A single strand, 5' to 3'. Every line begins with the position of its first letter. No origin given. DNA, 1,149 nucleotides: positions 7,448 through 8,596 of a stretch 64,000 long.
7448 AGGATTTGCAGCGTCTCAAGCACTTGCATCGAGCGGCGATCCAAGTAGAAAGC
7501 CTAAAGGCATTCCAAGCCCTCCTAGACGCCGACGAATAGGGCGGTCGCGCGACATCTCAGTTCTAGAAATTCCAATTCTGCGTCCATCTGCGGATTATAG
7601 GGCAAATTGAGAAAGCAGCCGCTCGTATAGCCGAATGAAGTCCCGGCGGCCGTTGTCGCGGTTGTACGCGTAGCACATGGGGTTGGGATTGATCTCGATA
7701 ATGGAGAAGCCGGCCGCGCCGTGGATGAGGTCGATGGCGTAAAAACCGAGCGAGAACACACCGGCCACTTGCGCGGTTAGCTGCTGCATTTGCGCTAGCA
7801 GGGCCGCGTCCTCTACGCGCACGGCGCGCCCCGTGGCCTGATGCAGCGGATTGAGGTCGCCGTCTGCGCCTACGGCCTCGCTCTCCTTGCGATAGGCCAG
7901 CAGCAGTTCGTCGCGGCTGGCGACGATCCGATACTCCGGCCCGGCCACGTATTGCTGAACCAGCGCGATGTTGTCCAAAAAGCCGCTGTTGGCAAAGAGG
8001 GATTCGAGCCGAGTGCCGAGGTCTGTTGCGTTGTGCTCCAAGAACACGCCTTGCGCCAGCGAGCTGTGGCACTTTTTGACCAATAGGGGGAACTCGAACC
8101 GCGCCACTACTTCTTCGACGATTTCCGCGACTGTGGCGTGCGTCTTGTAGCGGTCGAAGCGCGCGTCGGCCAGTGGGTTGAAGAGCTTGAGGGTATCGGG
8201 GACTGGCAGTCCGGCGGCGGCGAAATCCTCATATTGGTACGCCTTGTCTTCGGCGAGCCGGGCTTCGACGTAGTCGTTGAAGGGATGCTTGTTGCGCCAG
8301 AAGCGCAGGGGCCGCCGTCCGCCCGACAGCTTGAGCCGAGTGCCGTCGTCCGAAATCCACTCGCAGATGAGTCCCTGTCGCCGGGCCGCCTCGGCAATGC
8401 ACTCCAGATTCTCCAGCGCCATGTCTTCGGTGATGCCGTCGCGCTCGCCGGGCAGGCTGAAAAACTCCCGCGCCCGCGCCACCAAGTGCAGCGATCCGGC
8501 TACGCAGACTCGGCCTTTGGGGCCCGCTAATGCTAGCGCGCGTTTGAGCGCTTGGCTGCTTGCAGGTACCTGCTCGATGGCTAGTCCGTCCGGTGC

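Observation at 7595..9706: FolC (Mur-ligase) fused to a C-terminal ATP-grasp ligase: domain order opposite to cyanophycin synthetase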

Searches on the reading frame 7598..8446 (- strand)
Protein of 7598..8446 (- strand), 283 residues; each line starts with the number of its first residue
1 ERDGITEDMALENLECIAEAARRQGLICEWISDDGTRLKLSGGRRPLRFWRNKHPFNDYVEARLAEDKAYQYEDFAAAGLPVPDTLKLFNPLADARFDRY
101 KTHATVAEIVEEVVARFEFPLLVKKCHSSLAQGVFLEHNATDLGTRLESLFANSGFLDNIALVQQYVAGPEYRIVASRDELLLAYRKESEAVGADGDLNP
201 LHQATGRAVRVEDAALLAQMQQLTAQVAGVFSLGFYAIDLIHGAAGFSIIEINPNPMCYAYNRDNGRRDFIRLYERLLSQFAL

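Call 10: search_solved_structures(query=window:7598-8446:-, max_evalue=1, show_alignments=2)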
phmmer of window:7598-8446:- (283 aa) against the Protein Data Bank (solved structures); distinct sequences matched with E-value up to 1: 5.
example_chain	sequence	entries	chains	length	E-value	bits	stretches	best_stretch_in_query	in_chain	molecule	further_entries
8evy_B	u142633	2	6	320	1.5e-05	27.6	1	110-256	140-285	D-alanine--D-alanine ligase B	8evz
4zqi_A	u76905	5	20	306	9.2e-05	25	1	107-258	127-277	D-alanine--D-alanine ligase | D-alanine-D-alanine ligase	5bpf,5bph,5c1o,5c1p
3v4z_A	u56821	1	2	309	9.4e-05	25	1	107-258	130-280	D-alanine--D-alanine ligase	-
5zct_A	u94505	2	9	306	0.25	13.8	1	120-264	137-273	Ribosomal protein S6--L-glutamate ligase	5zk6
4iwx_A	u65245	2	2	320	0.29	13.5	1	120-264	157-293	Ribosomal protein S6 modification protein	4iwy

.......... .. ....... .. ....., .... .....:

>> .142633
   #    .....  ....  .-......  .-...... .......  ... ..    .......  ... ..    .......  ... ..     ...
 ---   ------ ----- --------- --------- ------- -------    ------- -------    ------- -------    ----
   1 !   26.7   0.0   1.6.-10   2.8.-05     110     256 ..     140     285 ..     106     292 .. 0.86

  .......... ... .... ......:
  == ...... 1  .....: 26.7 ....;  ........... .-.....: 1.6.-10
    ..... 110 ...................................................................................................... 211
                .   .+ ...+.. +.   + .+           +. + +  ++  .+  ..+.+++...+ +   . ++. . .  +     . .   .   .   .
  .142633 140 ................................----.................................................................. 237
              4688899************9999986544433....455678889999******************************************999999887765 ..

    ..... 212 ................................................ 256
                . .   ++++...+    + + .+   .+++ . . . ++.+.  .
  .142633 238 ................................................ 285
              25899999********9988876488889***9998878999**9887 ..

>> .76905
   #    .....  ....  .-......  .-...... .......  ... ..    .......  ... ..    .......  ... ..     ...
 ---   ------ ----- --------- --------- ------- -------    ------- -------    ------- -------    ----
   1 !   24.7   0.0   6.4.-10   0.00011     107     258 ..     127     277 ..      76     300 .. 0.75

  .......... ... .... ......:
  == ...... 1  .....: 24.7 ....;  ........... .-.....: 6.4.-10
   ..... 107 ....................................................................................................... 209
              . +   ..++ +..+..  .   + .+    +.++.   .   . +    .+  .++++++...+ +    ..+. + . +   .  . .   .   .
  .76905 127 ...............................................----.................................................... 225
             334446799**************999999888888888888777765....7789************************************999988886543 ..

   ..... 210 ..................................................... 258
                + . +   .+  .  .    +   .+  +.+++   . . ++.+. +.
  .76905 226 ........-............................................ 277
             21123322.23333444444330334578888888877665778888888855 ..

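Call 11: search_protein_families(library=ncbifam, proteins=[window:7598-8446:-], max_evalue=10)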
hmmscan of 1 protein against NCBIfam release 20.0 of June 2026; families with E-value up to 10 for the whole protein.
window:7598-8446:- (283 aa): 14 families
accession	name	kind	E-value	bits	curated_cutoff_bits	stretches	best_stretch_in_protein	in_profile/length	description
TIGR00768.1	rimK_fam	subfamily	5.7e-12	45.6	143.4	1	62-256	82-255/276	RimK family alpha-L-glutamate ligase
TIGR02144.1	LysX_arch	equivalog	8.6e-07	28.3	275.6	1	63-256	83-254/281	lysine biosynthesis protein LysX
NF010623.0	PRK14016.1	subfamily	6.2e-05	21.3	877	1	15-197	163-325/871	cyanophycin synthetase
NF002563.0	PRK02186.1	subfamily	0.00024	19.5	625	1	84-174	107-195/890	argininosuccinate lyase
NF009404.0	PRK12767.1-3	equivalog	0.0017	17.3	316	1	114-255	140-283/344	carbamoyl phosphate synthase-like protein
NF011171.0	PRK14573.1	equivalog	0.0055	14.6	1015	1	107-152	599-644/809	bifunctional UDP-N-acetylmuramate--L-alanine ligase/D-alanine--D-alanine ligase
TIGR02068.2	cya_phycin_syn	equivalog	0.0099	13.9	850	1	104-197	234-324/862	cyanophycin synthetase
NF002378.0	PRK01372.1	subfamily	0.046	12.4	243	1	67-186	100-198/305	D-alanine--D-alanine ligase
TIGR04187.1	GRASP_SAV_5884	subfamily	0.066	12.4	350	1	56-98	112-154/312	ATP-grasp ribosomal peptide maturase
TIGR04443.1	F420_CofF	equivalog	0.067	12.2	300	1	117-258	128-260/283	coenzyme gamma-F420-2:alpha-L-glutamate ligase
TIGR04185.1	ATPgraspMvdC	equivalog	0.08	12.1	425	1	52-109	108-165/318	MvdC family ATP-grasp ribosomal peptide maturase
NF009403.0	PRK12767.1-2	equivalog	0.13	11.5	286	1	103-175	128-192/342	carbamoyl phosphate synthase-like protein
NF040720.1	MptN_Meth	equivalog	0.17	11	350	1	210-259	221-272/291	tetrahydromethanopterin:alpha-L-glutamate ligase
NF009402.0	PRK12767.1-1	equivalog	0.17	10.7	218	1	109-168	140-194/329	carbamoyl phosphate synthase-like protein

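Call 23: predict_structure(alignment_id=A1)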
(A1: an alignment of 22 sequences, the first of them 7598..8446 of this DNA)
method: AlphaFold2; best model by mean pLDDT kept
length: 283 residues; sequences in the alignment: 22
mean_pLDDT: 89.4   pTM: 0.87
mean pLDDT of the five models: 89.4, 88.1, 87.3, 87.0, 87.0
residues with pLDDT >= 90: 189; 70-90: 76; 50-70: 12; < 50: 6
segments of 3 or more residues with pLDDT < 50: 1-3, 129-131
pLDDT, mean of each block of 10 residues (from residue 1): 64 93 97 93 92 89 88 95 94 91 95 96 72 80 94 81 93 96 93 73 86 97 97 96 95 86 83 95 89
secondary structure, 60 per line:
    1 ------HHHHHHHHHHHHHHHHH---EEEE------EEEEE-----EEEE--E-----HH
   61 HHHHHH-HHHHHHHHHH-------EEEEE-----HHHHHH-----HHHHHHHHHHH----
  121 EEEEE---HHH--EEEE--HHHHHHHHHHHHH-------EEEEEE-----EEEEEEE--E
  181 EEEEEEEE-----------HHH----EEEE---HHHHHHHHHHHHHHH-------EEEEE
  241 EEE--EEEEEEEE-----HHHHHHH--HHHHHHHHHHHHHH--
elements in order: H7-23 E27-30 E37-41 E47-50 H59-66 H68-77 E85-89 H95-100 H106-116 E121-125 E134-137 H140-152 E160-165 E171-177 E180-188 E207-210 H214-228 E236-243 E246-253 H259-265 H268-281

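Call 25: search_protein_representatives(alignment_id=A1)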
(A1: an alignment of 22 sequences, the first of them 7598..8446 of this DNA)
Query: 22 sequences, 284 profile positions. Proteins with E-value up to 0.001 (for the whole library): 1619; up to 1e-10: 387; up to 1e-30: 136. The best 150 are listed.
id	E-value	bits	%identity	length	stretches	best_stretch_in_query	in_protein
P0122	2.3e-132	456.8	-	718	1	2-284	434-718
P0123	8.5e-130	448.4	-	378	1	2-283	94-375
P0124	2.4e-126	437.1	-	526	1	2-284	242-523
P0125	7.6e-107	373.1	-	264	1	20-283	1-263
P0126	5.1e-103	360.5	-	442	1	1-247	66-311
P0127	3.4e-69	249.6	-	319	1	6-282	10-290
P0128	9.9e-69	248.0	-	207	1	115-284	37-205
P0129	5.0e-66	239.2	-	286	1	6-283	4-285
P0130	3.2e-62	226.7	-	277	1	9-282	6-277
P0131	4.9e-62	226.1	-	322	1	9-282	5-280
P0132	2.2e-61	223.9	-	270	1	13-282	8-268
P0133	1.5e-60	221.2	-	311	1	12-281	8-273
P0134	2.3e-53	197.6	-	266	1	12-282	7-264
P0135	8.9e-53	195.7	-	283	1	8-283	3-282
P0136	2.7e-52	194.1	-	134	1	151-283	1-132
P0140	1.2e-45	172.3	-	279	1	14-282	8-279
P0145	3.1e-43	164.4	-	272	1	14-281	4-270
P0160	4.6e-40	154.0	-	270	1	18-281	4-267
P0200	1.1e-35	139.5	-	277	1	13-280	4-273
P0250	2.0e-31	125.7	-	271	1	13-281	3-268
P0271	7.0e-30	120.6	-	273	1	17-279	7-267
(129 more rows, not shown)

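Call 26: list_cluster_members(proteins=[P0127, P0129, P0130, P0131, P0133, P0135, P0140, P0145, P0160, P0200])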
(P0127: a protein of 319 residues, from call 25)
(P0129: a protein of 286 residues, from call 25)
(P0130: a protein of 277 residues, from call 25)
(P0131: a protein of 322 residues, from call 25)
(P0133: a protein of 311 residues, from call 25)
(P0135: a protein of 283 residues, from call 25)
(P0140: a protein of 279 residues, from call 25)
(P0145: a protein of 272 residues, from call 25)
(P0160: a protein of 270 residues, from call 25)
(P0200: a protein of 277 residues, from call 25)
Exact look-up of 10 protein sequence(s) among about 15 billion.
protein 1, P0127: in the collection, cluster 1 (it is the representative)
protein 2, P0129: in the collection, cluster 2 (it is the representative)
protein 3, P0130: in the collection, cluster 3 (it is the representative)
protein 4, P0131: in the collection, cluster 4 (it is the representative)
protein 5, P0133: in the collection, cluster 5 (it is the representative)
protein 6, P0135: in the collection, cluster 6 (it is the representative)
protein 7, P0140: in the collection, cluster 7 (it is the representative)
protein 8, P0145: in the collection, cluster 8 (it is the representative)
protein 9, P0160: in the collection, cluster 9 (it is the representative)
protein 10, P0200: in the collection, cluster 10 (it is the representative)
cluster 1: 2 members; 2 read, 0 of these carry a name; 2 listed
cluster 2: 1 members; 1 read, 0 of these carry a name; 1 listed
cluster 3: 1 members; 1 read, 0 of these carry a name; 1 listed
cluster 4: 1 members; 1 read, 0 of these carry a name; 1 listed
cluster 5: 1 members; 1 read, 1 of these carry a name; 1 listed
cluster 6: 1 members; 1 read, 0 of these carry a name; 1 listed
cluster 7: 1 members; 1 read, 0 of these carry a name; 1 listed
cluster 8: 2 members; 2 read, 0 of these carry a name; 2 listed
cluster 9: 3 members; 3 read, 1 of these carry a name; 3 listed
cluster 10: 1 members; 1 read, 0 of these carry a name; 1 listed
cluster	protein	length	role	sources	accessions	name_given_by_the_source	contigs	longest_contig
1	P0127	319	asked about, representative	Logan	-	-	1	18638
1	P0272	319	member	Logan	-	-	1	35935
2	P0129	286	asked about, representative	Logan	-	-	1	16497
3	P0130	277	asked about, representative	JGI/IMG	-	-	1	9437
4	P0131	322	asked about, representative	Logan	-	-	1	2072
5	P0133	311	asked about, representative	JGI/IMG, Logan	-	glutathione synthase/RimK-type ligase-like ATP-grasp enzyme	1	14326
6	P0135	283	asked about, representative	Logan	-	-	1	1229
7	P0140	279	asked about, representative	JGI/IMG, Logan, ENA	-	-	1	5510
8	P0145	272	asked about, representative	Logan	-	-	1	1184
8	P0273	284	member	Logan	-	-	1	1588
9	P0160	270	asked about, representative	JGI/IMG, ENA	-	-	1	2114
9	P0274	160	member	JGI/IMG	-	glutathione synthase/RimK-type ligase-like ATP-grasp enzyme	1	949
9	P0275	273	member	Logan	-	-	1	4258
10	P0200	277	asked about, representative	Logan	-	-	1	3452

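Call 27: fold_search(model_id=the predicted structure, library=pdb)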
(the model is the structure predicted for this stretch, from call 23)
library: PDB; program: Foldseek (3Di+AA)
matches with E <= 10: 970; with E <= 0.001: 536
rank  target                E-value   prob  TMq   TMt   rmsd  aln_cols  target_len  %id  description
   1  5zk6                  2.6e-13  1.00  0.64  0.62   6.5       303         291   18  Crystal structure of RimK complexed with RpsF (released 2019-03-27)
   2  5zct_A                2.8e-13  1.00  0.66  0.64   6.2       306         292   18  The crystal structure of the poly-alpha-L-glutamate peptides synthetase RimK at 2.05 angstrom resolution. (released 2018-07-25)
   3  4iwx                  3.7e-13  1.00  0.62  0.60   6.2       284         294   16  Rimk structure at 2.85A (released 2013-05-08)
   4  8evz_A                5.5e-13  1.00  0.58  0.53   4.2       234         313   21  DdlB from Pseudomonas aeruginosa PAO1 in complex with ADP and phosphorylated D-cycloserine (released 2023-08-30)
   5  5zct_C                5.5e-13  1.00  0.65  0.64   6.6       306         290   17  The crystal structure of the poly-alpha-L-glutamate peptides synthetase RimK at 2.05 angstrom resolution. (released 2018-07-25)
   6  8evz_C                1.0e-12  1.00  0.59  0.54   3.7       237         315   22  DdlB from Pseudomonas aeruginosa PAO1 in complex with ADP and phosphorylated D-cycloserine (released 2023-08-30)
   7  7qys_L                1.2e-12  1.00  0.64  0.62   5.6       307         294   16  Crystal structure of RimK from Pseudomonas syringae DC3000 (released 2022-10-05)
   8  7qys_D                1.6e-12  1.00  0.66  0.65   5.5       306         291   15  Crystal structure of RimK from Pseudomonas syringae DC3000 (released 2022-10-05)
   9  8evy_A                1.7e-12  1.00  0.57  0.52   4.4       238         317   22  DdlB from Pseudomonas aeruginosa PAO1 in complex with ATP and D-ala-D-ala (released 2023-08-30)
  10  8evy_C                1.8e-12  1.00  0.57  0.52   4.3       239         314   22  DdlB from Pseudomonas aeruginosa PAO1 in complex with ATP and D-ala-D-ala (released 2023-08-30)
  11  3vpb_A                2.2e-12  1.00  0.61  0.62   2.8       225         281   17  ArgX from Sulfolobus tokodaii complexed with LysW/Glu/ADP/Mg/Zn/Sulfate (released 2013-02-27)
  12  7qys_E                2.2e-12  1.00  0.64  0.62   6.7       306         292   16  Crystal structure of RimK from Pseudomonas syringae DC3000 (released 2022-10-05)
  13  7qys_J                2.6e-12  1.00  0.62  0.62   5.7       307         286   15  Crystal structure of RimK from Pseudomonas syringae DC3000 (released 2022-10-05)
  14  3vpb_B                2.8e-12  1.00  0.60  0.60   2.8       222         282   18  ArgX from Sulfolobus tokodaii complexed with LysW/Glu/ADP/Mg/Zn/Sulfate (released 2013-02-27)
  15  7qys_A                2.9e-12  1.00  0.60  0.58   6.0       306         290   16  Crystal structure of RimK from Pseudomonas syringae DC3000 (released 2022-10-05)
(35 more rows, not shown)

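Call 28: find_encoding_contigs(protein=P0272, flank=8000, max_places=3)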
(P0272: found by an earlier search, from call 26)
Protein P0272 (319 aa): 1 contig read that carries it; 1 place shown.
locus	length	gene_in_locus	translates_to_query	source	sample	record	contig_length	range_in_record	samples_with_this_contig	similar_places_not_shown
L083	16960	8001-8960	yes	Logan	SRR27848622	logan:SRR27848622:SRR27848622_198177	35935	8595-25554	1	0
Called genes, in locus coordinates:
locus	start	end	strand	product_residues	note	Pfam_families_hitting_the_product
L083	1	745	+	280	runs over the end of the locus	PF07934:OGG_N, PF00730:HhH-GPD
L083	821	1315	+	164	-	PF00085:Thioredoxin, PF13899:Thioredoxin_7 (weak), PF13098:Thioredoxin_2 (weak)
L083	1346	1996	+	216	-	PF00923:TAL_FSA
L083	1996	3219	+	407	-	PF00342:PGI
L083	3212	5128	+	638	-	PF13292:DXP_synthase_N (weak), PF00456:Transketolase_N, PF00676:E1_dh, PF09364:XFP_N (faint), PF02779:Transket_pyr, PF02780:Transketolase_C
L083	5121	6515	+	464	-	PF01210:NAD_Gly3P_dh_N (faint), PF01488:Shikimate_DH (weak), PF02737:3HCDH_N (weak), PF03446:NAD_binding_2, PF03807:F420_oxidored (weak), PF00393:6PGD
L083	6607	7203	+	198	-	PF00081:Sod_Fe_N, PF02777:Sod_Fe_C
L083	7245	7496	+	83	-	PF26604:CBU_0592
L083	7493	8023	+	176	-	-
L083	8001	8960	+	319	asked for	PF08443:RimK, PF02655:ATP-grasp_3 (faint), PF07478:Dala_Dala_lig_C, PF14398:ATPgrasp_YheCD (weak), PF14397:ATPgrasp_ST (weak)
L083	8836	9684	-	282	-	PF20772:TACO1_YebC_N, PF01709:Transcrip_reg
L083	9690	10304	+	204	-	PF01726:LexA_DNA_bind, PF00717:Peptidase_S24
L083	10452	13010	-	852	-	PF01624:MutS_I, PF05188:MutS_II, PF05192:MutS_III, PF05190:MutS_IV, PF00488:MutS_V, PF27441:MutS_C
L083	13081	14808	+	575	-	PF02518:HATPase_c (weak), PF13589:HATPase_c_3, PF01119:DNA_mis_repair, PF08676:MutL_C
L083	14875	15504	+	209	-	-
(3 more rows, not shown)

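Call 29: find_encoding_contigs(protein=P0129, flank=8000, max_places=3)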
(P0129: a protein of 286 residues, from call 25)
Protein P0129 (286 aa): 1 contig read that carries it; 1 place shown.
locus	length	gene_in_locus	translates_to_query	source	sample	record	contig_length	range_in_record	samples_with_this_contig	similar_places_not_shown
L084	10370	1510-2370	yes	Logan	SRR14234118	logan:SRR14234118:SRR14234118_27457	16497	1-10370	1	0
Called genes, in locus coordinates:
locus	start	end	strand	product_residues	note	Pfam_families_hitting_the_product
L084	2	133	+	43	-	?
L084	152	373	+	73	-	-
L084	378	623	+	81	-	PF26604:CBU_0592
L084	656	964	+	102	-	-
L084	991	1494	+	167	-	-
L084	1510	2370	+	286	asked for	PF02655:ATP-grasp_3 (faint), PF08443:RimK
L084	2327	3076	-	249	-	PF20772:TACO1_YebC_N, PF01709:Transcrip_reg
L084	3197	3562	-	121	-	-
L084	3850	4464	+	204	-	PF01726:LexA_DNA_bind, PF00717:Peptidase_S24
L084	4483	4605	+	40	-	-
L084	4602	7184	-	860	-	PF01624:MutS_I, PF05188:MutS_II, PF05192:MutS_III, PF05190:MutS_IV, PF00488:MutS_V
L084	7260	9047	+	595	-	PF02518:HATPase_c (weak), PF13589:HATPase_c_3, PF01119:DNA_mis_repair, PF08676:MutL_C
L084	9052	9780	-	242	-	-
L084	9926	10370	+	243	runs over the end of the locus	PF01978:TrmB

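Call 30: find_encoding_contigs(protein=P0133, flank=7000, max_places=3)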
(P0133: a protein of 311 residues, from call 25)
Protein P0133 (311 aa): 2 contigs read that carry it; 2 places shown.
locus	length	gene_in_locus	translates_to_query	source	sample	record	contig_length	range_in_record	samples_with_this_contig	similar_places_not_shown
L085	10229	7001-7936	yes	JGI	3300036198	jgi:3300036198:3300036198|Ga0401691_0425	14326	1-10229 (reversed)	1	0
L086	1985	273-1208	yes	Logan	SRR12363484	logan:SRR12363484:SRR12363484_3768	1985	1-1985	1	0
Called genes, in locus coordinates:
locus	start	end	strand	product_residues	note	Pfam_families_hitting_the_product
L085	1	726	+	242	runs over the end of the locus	PF13386:DsbD_2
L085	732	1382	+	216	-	PF00923:TAL_FSA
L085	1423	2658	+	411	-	PF00342:PGI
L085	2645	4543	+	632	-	PF00456:Transketolase_N, PF13292:DXP_synthase_N (faint), PF00676:E1_dh, PF02775:TPP_enzyme_C (weak), PF02779:Transket_pyr, PF02780:Transketolase_C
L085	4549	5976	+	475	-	PF03446:NAD_binding_2, PF00393:6PGD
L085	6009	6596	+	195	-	PF00081:Sod_Fe_N, PF02777:Sod_Fe_C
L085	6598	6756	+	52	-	-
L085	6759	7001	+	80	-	PF26604:CBU_0592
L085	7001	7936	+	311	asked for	PF02655:ATP-grasp_3 (weak), PF08443:RimK, PF07478:Dala_Dala_lig_C, PF14398:ATPgrasp_YheCD (faint)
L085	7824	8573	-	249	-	PF20772:TACO1_YebC_N, PF01709:Transcrip_reg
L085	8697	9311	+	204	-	PF01726:LexA_DNA_bind, PF00717:Peptidase_S24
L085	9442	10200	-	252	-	PF00488:MutS_V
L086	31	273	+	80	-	PF26604:CBU_0592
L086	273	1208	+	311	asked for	PF02655:ATP-grasp_3 (weak), PF08443:RimK, PF07478:Dala_Dala_lig_C, PF14398:ATPgrasp_YheCD (faint)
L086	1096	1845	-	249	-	PF20772:TACO1_YebC_N, PF01709:Transcrip_reg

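Call 31: find_encoding_contigs(protein=P0130, flank=7000, max_places=3)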
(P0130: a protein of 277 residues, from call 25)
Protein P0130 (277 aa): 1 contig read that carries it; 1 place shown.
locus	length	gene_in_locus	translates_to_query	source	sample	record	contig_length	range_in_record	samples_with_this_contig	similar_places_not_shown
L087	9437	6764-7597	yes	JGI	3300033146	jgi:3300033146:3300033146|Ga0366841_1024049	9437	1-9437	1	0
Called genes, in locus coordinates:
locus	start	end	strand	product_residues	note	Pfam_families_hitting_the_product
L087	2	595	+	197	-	?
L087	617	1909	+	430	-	PF00342:PGI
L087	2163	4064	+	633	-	PF00456:Transketolase_N, PF13292:DXP_synthase_N (faint), PF00676:E1_dh, PF02775:TPP_enzyme_C (faint), PF02779:Transket_pyr, PF02780:Transketolase_C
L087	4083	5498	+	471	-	PF03446:NAD_binding_2, PF00393:6PGD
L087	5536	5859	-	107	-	-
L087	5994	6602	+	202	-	PF00081:Sod_Fe_N, PF02777:Sod_Fe_C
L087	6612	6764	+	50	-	-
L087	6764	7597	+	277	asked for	PF14397:ATPgrasp_ST (faint), PF08443:RimK, PF07478:Dala_Dala_lig_C (weak)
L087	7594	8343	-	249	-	PF20772:TACO1_YebC_N, PF01709:Transcrip_reg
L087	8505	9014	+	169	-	-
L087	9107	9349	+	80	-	-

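Call 32: find_encoding_contigs(protein=P0140, flank=7000, max_places=3)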
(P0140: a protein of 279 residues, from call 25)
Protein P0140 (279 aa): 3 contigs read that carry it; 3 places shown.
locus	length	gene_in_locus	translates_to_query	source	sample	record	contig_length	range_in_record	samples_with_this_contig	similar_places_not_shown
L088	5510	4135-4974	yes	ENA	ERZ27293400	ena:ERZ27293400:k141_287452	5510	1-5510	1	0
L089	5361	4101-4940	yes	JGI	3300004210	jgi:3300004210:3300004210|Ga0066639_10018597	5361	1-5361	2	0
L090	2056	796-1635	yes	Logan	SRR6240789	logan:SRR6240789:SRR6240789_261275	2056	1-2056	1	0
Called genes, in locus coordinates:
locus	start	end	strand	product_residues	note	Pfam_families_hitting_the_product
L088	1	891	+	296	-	?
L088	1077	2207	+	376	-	PF01594:AI-2E_transport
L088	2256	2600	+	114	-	PF05635:23S_rRNA_IVP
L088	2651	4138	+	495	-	PF00133:tRNA-synt_1, PF01406:tRNA-synt_1e (weak), PF09334:tRNA-synt_1g, PF00133:tRNA-synt_1, PF01921:tRNA-synt_1f (weak), PF01406:tRNA-synt_1e (weak)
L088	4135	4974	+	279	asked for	PF14397:ATPgrasp_ST (faint), PF08443:RimK, PF07478:Dala_Dala_lig_C (faint), PF02955:GSH-S_ATP (weak)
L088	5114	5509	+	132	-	?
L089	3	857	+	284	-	?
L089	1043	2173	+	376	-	PF01594:AI-2E_transport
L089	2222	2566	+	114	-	PF05635:23S_rRNA_IVP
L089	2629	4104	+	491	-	PF00133:tRNA-synt_1, PF01406:tRNA-synt_1e (weak), PF09334:tRNA-synt_1g, PF00133:tRNA-synt_1, PF01921:tRNA-synt_1f (weak), PF01406:tRNA-synt_1e (weak)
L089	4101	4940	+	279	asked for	PF14397:ATPgrasp_ST (faint), PF08443:RimK, PF07478:Dala_Dala_lig_C (faint), PF02955:GSH-S_ATP (weak)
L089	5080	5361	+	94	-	?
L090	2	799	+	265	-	?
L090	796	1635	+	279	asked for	PF14397:ATPgrasp_ST (faint), PF08443:RimK, PF07478:Dala_Dala_lig_C (faint), PF02955:GSH-S_ATP (weak)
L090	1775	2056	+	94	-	?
